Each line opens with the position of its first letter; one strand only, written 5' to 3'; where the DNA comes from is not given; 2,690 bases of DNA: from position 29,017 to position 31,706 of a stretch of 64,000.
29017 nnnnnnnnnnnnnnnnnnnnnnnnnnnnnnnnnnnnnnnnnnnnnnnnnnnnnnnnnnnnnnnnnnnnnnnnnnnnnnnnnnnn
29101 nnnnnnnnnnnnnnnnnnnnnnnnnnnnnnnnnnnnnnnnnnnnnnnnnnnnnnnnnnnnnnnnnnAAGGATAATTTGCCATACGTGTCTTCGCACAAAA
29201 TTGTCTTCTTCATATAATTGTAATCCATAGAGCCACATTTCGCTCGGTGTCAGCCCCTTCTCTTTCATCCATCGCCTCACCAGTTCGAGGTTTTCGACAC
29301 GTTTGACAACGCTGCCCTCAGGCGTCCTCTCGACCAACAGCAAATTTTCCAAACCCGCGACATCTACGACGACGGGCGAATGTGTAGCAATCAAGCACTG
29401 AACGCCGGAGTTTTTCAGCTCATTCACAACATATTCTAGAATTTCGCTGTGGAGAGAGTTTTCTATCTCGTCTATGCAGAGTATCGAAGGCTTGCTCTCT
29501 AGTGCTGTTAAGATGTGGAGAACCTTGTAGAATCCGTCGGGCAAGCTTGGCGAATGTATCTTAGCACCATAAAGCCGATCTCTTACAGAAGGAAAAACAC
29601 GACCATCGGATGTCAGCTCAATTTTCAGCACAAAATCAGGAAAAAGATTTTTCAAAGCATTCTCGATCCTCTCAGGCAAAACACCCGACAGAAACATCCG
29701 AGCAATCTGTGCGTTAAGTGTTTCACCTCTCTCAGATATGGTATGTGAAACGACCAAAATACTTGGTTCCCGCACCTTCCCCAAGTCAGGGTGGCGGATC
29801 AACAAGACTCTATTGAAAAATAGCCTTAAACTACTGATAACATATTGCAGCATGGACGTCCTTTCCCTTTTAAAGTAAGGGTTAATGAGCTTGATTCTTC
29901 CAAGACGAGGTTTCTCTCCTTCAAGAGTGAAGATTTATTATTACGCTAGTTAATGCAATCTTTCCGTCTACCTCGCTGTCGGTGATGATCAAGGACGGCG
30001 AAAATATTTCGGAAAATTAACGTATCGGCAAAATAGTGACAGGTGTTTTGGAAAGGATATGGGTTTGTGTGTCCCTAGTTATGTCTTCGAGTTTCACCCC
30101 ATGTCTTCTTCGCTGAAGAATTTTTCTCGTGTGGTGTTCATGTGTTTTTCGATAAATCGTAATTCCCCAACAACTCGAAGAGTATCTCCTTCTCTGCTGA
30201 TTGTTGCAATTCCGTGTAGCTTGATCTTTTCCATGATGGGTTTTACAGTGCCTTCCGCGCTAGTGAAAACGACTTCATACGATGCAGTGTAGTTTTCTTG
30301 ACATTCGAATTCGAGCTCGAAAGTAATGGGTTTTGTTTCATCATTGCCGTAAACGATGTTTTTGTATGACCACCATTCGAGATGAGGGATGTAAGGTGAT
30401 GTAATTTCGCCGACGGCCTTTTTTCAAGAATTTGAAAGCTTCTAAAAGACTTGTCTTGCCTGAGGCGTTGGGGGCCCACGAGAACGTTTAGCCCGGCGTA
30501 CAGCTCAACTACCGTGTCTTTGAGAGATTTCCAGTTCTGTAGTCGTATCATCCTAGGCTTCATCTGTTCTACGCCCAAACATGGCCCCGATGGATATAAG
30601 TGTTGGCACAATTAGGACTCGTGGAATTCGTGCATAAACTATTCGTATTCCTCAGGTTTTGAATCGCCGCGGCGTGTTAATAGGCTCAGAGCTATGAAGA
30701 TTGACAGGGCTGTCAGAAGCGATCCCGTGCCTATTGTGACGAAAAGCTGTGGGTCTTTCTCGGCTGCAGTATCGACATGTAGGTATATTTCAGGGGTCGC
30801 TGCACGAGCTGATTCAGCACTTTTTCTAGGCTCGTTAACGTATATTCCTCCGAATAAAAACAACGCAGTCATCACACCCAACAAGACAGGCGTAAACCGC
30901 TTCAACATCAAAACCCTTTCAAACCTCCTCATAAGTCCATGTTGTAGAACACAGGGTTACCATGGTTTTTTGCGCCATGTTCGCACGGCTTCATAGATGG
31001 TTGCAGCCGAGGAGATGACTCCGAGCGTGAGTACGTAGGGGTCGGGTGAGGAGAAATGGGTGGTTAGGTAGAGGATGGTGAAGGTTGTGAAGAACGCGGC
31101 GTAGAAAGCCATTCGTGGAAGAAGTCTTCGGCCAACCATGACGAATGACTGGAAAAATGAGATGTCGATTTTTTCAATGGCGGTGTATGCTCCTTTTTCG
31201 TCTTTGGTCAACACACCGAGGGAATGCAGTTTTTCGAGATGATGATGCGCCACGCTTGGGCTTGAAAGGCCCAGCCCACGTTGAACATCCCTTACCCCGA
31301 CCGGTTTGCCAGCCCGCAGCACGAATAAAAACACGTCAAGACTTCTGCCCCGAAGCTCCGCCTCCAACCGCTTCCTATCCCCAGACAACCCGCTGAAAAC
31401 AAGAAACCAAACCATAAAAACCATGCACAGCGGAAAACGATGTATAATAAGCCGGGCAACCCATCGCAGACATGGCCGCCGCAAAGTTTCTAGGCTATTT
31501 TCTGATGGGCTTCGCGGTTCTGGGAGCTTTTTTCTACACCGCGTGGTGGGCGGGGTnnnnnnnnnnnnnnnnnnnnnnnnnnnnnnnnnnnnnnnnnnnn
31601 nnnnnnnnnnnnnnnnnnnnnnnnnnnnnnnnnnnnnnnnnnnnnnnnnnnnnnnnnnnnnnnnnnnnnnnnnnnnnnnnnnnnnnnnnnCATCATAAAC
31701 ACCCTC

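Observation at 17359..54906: Unusually high density of disrupted genes: four in-frame nonsense codons plus several homopolymer frameshifts in metabolic/transport genes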

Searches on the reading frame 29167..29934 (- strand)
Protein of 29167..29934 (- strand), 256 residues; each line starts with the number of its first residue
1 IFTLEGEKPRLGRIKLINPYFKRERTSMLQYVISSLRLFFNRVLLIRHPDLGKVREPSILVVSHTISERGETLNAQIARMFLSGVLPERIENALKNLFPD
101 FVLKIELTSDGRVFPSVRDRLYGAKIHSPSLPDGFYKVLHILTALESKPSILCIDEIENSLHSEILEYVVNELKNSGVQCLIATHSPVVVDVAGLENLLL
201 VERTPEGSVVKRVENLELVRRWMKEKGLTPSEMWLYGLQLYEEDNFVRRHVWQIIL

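Call 11: search_protein_families(library=pfam, proteins=[window:29167-29934:-], max_evalue=0.01)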
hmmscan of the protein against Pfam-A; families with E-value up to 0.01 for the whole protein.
window:29167-29934:- (256 aa): 2 families
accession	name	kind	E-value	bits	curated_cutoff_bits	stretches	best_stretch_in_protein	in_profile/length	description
PF13304.12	AAA_21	-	4e-13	50.5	27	1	121-191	228-304/304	AAA domain, putative AbiEii toxin, Type IV TA system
PF13175.12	AAA_15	-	0.00036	20.7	32.1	1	146-190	326-374/374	AAA ATPase domain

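Call 60: search_protein_families(library=padloc, proteins=[window:29167-29934:-], max_evalue=0.01)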
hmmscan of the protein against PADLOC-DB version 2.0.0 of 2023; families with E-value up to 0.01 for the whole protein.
window:29167-29934:- (256 aa): 105 families (the best 25 are shown)
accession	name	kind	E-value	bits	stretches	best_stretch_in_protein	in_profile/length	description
PDLC04182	HEC-01A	-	9.1e-18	62.4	1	52-235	205-396/406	-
PDLC04541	PDC-M25A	-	6.2e-17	59.8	1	63-190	182-310/380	-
PDLC02980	AriA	-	5.2e-14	50.9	1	120-191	227-304/304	-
PDLC04177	HEC-01A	-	3.7e-13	47.3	1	37-237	180-386/393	-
PDLC04183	HEC-01A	-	1.6e-11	41.9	1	147-235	303-394/402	-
PDLC04144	HEC-01B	-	9.6e-11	39.4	1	65-225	209-376/395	-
PDLC04179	HEC-01A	-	2.3e-10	38.2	1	88-216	296-431/459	-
PDLC04180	HEC-01A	-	3.1e-10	37.8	1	88-233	208-365/382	-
PDLC02335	AbiLi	-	4.3e-10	37.2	1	133-216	178-265/326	AbiLi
PDLC04178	HEC-01A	-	1e-09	35.9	1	67-233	196-374/399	-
PDLC04175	HEC-01A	-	1.1e-09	35.8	1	97-234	215-353/363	-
PDLC02336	AbiLi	-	1.3e-09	36.1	1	75-192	177-295/340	AbiLi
PDLC04393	PDC-M07A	-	2.8e-09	34.5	1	61-207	214-373/435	-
PDLC04176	HEC-01A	-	1.4e-08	32.5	1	110-217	235-348/371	-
PDLC04391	PDC-M07A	-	2.5e-08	31.3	1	125-201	278-360/412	-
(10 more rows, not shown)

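Call 68: search_protein_representatives(protein=window:29167-29934:-)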
Query: 256 residues. Proteins with E-value up to 0.001 (for the whole library): 1258; up to 1e-10: 218; up to 1e-30: 66. The best 150 are listed.
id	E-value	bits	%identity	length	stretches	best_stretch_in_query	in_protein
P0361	1.4e-82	293.4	57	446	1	9-238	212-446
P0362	1.9e-65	237.3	55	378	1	32-238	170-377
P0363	4.0e-51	190.3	54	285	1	59-238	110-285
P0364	6.7e-49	183.1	48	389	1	35-237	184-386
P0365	1.8e-47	178.4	42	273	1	25-238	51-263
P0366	8.0e-44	166.4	42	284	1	23-237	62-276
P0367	6.2e-43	163.6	40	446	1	18-237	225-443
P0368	1.5e-42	162.3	42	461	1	30-237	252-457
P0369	7.5e-42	160.0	54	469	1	83-237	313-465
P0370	1.3e-41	159.3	41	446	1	18-238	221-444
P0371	1.4e-41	159.1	42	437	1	36-237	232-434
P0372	2.2e-41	158.5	42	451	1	29-237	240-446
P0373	2.7e-41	158.2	39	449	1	16-237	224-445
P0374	6.7e-41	156.9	45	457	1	40-237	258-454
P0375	1.2e-40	156.0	42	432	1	27-237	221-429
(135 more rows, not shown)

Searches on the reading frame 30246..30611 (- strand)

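Call 11: search_protein_families(library=pfam, proteins=[window:30246-30611:-], max_evalue=0.01)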
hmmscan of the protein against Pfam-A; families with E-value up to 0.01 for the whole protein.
window:30246-30611:- (122 aa): 1 family
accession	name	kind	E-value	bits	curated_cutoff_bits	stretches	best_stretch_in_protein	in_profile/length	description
PF02300.22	Fumarate_red_C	-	0.0025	18.3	24.2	1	35-112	33-110/127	Fumarate reductase subunit C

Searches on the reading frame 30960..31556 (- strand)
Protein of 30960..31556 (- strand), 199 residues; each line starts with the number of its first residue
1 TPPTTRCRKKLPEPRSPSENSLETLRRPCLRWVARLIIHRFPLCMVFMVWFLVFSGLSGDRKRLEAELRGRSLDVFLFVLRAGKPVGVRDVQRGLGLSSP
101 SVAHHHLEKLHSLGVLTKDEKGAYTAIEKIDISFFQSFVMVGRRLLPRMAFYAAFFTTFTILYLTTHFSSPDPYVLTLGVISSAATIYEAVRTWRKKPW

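Call 12: search_protein_families(library=pfam, proteins=[window:30960-31556:-], max_evalue=0.01)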
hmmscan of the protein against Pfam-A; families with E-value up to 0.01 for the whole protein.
window:30960-31556:- (199 aa): 2 families
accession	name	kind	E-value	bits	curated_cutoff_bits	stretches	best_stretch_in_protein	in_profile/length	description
PF01726.22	LexA_DNA_bind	-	6.8e-05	23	23.7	1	81-120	21-60/65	LexA DNA binding domain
PF09339.16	HTH_IclR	-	7.5e-05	22.9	22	1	71-120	4-52/52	IclR helix-turn-helix domain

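Call 60: search_protein_families(library=padloc, proteins=[window:30960-31484:-], max_evalue=0.01)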
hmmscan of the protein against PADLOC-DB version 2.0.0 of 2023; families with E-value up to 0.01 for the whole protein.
window:30960-31484:- (175 aa): 3 families
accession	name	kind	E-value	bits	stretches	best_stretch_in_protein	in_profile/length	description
PDLC01866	CARF3--CARF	-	5.5e-05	21.2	1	40-102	133-193/207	-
PDLC02267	AbiEi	-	0.0044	14.5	1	61-145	20-95/252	AbiEi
PDLC01438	Csa3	-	0.0059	14.7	1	41-99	146-197/305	"CAS-I,CAS-II,CAS-III,CAS-IV,CAS-V,CAS-VI; associated_signaling"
